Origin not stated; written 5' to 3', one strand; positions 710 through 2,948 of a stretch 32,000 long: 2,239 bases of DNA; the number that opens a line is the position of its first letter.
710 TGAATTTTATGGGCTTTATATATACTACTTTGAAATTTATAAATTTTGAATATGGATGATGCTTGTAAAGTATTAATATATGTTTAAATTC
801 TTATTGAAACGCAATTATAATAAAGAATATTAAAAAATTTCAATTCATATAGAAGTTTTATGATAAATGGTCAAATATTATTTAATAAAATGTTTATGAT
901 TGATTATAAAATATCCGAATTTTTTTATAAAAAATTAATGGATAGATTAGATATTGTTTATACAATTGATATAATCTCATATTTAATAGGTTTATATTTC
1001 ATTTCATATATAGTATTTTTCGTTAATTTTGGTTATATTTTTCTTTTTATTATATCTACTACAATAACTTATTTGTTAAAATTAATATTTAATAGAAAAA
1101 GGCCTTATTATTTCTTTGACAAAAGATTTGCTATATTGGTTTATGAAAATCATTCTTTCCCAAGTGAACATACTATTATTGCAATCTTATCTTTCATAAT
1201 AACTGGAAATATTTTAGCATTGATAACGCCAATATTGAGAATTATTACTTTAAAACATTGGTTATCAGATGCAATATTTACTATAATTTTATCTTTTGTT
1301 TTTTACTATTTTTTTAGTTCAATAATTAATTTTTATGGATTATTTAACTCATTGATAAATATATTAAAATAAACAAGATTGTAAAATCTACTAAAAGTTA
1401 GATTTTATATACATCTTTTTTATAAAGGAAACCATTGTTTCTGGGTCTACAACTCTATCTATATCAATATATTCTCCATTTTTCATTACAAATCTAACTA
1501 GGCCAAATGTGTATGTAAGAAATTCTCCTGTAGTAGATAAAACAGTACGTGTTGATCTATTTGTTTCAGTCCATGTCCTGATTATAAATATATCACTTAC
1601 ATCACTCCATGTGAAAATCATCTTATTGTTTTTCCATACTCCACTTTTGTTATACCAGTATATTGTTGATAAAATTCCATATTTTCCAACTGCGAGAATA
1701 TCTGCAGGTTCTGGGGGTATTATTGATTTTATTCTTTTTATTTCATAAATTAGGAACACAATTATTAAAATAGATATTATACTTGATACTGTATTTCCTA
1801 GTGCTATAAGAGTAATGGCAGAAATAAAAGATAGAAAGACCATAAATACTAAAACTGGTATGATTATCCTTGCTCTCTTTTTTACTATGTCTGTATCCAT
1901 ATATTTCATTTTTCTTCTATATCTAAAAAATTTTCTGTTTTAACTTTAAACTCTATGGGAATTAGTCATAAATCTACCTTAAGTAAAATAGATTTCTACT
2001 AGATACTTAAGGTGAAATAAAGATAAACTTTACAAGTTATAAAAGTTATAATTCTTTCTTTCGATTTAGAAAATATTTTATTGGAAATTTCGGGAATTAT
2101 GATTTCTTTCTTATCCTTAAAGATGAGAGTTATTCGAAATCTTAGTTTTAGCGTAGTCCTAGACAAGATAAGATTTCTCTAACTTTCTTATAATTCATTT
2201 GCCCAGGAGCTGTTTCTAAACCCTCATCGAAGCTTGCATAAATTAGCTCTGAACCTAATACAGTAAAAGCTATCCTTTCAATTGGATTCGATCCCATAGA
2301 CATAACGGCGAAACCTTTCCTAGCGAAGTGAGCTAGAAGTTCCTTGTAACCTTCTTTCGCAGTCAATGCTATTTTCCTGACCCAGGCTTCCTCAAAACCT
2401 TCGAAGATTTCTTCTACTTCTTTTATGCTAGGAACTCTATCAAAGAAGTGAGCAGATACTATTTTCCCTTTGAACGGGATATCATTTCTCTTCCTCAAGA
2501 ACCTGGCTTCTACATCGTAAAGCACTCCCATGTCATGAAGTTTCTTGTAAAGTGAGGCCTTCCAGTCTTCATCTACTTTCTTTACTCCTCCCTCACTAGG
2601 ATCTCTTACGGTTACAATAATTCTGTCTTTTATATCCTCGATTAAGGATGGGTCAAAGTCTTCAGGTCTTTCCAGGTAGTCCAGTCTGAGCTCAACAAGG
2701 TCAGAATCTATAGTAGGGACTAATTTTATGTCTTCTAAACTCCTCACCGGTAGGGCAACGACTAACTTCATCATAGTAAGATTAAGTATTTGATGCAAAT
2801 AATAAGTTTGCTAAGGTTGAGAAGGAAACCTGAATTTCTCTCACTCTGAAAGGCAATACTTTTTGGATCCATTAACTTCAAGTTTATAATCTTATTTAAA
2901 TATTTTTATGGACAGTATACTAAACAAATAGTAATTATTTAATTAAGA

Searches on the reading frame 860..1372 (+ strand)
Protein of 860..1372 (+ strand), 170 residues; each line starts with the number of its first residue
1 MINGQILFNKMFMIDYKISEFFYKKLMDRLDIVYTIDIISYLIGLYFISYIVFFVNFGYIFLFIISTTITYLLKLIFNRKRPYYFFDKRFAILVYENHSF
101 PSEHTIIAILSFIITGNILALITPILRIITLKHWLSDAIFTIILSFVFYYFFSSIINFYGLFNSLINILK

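Call 82: search_protein_families(library=pfam, proteins=[window:860-1372:+], max_evalue=0.001)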
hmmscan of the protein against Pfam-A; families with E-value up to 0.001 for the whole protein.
window:860-1372:+ (170 aa): 1 family
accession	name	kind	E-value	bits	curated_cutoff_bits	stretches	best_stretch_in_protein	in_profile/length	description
PF01569.27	PAP2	-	3.3e-10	40.3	27.2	1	59-156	5-125/130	PAP2 superfamily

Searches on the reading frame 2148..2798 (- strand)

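Call 82: search_protein_families(library=pfam, proteins=[window:2148-2798:-], max_evalue=0.001)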
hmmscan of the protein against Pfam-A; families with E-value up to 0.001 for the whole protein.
window:2148-2798:- (216 aa): 1 family
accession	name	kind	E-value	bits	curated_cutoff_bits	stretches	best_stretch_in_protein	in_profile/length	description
PF01487.21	DHquinase_I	-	9.9e-20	72.1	22.2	1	21-210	13-230/230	Type I 3-dehydroquinase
